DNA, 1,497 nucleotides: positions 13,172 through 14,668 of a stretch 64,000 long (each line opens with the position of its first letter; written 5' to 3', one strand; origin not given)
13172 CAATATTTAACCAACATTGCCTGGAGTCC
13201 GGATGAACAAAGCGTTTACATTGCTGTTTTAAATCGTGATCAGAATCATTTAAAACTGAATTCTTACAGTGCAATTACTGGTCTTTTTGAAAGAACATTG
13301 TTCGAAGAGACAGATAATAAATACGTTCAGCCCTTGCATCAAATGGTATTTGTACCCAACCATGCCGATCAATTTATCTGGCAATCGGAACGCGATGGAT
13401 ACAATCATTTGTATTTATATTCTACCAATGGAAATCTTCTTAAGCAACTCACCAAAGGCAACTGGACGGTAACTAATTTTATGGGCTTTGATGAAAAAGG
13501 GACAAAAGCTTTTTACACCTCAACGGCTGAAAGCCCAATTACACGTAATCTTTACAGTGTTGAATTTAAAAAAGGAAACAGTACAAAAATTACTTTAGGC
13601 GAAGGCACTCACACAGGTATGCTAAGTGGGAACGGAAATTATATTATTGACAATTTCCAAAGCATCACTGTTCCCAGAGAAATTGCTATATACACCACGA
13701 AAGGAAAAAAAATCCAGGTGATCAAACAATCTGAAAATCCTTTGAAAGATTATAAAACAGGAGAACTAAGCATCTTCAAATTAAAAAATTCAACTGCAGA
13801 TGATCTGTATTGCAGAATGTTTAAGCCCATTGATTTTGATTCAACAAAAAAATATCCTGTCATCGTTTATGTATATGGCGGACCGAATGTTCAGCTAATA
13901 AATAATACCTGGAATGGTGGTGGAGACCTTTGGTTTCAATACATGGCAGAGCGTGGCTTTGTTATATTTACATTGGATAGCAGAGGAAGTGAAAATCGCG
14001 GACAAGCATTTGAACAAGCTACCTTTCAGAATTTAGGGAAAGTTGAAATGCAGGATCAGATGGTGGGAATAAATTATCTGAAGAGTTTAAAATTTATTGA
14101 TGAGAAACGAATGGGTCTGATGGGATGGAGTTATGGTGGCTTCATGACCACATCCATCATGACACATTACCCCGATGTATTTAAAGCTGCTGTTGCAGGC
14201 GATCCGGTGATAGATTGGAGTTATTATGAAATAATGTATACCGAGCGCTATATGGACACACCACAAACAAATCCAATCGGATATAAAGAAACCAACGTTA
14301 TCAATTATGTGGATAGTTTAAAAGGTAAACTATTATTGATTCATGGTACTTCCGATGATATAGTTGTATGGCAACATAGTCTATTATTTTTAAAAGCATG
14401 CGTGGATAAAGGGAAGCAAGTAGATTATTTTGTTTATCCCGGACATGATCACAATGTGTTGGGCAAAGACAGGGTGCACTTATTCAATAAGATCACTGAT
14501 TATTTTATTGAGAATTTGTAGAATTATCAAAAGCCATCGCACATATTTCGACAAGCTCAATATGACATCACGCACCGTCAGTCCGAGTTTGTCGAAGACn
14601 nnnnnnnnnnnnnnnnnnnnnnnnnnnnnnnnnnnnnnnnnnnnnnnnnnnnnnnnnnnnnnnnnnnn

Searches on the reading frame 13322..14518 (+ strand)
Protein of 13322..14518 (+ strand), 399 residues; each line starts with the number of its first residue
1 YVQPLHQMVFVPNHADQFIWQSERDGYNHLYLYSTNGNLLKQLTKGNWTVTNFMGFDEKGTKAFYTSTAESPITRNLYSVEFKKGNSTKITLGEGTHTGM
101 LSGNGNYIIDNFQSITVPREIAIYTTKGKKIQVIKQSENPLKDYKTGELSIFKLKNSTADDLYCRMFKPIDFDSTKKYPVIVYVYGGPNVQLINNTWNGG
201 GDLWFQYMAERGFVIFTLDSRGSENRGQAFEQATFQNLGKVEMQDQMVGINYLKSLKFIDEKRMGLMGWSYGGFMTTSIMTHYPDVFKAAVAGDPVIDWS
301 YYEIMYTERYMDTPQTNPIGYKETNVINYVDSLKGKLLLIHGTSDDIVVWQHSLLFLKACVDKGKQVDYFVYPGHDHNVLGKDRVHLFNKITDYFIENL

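Call 58: find_homologous_proteins(query=window:13322-14518:+, max_evalue=1e-60)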
Query window:13322-14518:+ (399 aa): 6228 proteins with E <= 1e-60 among 8000 candidates; the best 120 are listed.
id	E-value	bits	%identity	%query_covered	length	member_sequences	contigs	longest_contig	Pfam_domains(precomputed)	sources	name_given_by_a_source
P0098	1.3e-269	912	100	98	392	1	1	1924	PF02129.25,PF00326.28,PF26549.1,PF00930.28,PF01738.25,PF00561.27,PF12146.16,PF20434.6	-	-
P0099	3.0e-228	776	80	100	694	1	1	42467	PF02129.25,PF00326.28,PF00930.28,PF01738.25,PF00561.27,PF12146.16,PF20434.6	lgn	-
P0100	8.9e-226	768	79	100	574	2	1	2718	PF02129.25,PF00326.28,PF26549.1,PF00930.28,PF01738.25,PF26550.2,PF00561.27,PF12146.16,PF20434.6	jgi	-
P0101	1.3e-224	764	78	100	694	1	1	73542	PF02129.25,PF00326.28,PF00930.28,PF01738.25,PF00561.27,PF12146.16,PF20434.6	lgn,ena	-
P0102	1.4e-224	764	78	100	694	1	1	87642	PF02129.25,PF00326.28,PF00930.28,PF01738.25,PF00561.27,PF12146.16,PF20434.6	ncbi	-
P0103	2.6e-224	763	78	100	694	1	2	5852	PF02129.25,PF00326.28,PF26549.1,PF00930.28,PF01738.25,PF00561.27,PF12146.16,PF20434.6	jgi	jgi:dipeptidyl-peptidase-4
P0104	1.7e-223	760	78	100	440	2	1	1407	PF02129.25,PF00326.28,PF00930.28,PF01738.25,PF00561.27,PF12146.16,PF20434.6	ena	-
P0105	5.0e-222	755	77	100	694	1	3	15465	PF02129.25,PF00326.28,PF00930.28,PF01738.25,PF00561.27,PF12146.16,PF20434.6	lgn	-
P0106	5.8e-219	745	76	100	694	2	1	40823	PF02129.25,PF00326.28,PF00930.28,PF01738.25,PF00561.27,PF12146.16,PF20434.6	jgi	jgi:dipeptidyl-peptidase-4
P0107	9.0e-216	735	75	100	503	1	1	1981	PF02129.25,PF00326.28,PF26549.1,PF00930.28,PF01738.25,PF12146.16,PF20434.6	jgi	jgi:dipeptidyl-peptidase-4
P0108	1.0e-212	725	74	100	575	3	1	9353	PF02129.25,PF00326.28,PF26549.1,PF00930.28,PF01738.25,PF00561.27,PF12146.16,PF20434.6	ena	-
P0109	4.5e-208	709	72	100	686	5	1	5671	PF02129.25,PF00326.28,PF00930.28,PF01738.25,PF00561.27,PF12146.16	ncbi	ncbi:MAG: DPP IV N-terminal domain-containing protein, partial [Bacteroidia bacterium]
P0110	3.2e-205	700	72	100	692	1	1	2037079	PF02129.25,PF00326.28,PF26549.1,PF00930.28,PF01738.25,PF26550.2,PF00561.27,PF12146.16,PF20434.6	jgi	jgi:dipeptidyl-peptidase-4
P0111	4.2e-204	696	77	92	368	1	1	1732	PF02129.25,PF00326.28,PF00930.28,PF01738.25,PF00561.27,PF12146.16,PF20434.6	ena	-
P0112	3.5e-201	687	71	100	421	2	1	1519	PF02129.25,PF00756.27,PF00326.28,PF12740.15,PF26549.1,PF00930.28,PF01738.25,PF00561.27,PF12146.16,PF20434.6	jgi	jgi:dipeptidyl-peptidase-4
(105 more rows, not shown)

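Call 59: find_encoding_contigs(protein=P0099, flank=2500, max_places=2)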
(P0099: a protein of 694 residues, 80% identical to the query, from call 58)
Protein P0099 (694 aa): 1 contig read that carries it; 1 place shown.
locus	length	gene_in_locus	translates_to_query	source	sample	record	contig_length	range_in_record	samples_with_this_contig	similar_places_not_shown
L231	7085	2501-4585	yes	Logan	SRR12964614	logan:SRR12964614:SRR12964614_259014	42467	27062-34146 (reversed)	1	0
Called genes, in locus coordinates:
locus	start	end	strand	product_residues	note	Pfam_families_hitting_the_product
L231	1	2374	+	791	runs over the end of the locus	-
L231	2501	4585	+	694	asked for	PF00930:DPPIV_N, PF20434:BD-FAE (faint), PF02129:Peptidase_S15 (weak), PF00561:Abhydrolase_1 (weak), PF00326:Peptidase_S9, PF01738:DLH, PF12146:Hydrolase_4 (weak)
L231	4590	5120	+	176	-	PF03703:bPH_2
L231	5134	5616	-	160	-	-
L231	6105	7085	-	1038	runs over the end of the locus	PF00873:ACR_tran, PF03176:MMPL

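Call 60: find_encoding_contigs(protein=P0102, flank=2500, max_places=2)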
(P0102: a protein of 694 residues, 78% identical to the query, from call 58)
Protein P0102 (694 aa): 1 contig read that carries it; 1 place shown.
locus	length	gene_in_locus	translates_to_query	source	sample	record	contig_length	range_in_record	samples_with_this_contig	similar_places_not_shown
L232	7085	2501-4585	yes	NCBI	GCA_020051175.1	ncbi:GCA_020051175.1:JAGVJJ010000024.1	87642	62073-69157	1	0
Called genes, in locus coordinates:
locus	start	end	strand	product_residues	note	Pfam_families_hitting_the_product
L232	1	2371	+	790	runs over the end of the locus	-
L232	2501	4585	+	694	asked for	PF00930:DPPIV_N, PF20434:BD-FAE (faint), PF02129:Peptidase_S15 (weak), PF00561:Abhydrolase_1 (weak), PF00326:Peptidase_S9, PF01738:DLH, PF12146:Hydrolase_4 (weak)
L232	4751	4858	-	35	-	-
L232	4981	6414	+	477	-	PF17293:Arm-DNA-bind_5 (weak), PF13102:Phage_int_SAM_5, PF00589:Phage_integrase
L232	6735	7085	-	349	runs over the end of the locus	PF17761:DUF1016_N, PF06250:YhcG_C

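Call 61: find_encoding_contigs(protein=P0110, flank=2500, max_places=2)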
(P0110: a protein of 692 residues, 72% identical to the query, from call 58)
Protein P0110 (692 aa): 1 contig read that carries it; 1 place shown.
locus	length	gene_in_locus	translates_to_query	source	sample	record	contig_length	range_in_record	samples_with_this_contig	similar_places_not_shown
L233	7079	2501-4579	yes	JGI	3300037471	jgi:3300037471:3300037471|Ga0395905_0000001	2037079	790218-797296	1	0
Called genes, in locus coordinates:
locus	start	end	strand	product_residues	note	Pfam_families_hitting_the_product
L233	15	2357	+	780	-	-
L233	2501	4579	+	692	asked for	PF00561:Abhydrolase_1 (faint), PF00930:DPPIV_N, PF26550:Tricorn_2nd (faint), PF20434:BD-FAE (faint), PF26549:Tricorn_N (weak), PF02129:Peptidase_S15 (faint), PF01738:DLH, PF00326:Peptidase_S9, +1 more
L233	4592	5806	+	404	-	PF06772:LtrA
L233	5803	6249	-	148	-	-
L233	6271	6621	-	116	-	PF07332:Phage_holin_3_6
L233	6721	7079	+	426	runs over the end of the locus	PF03631:Virul_fac_BrkB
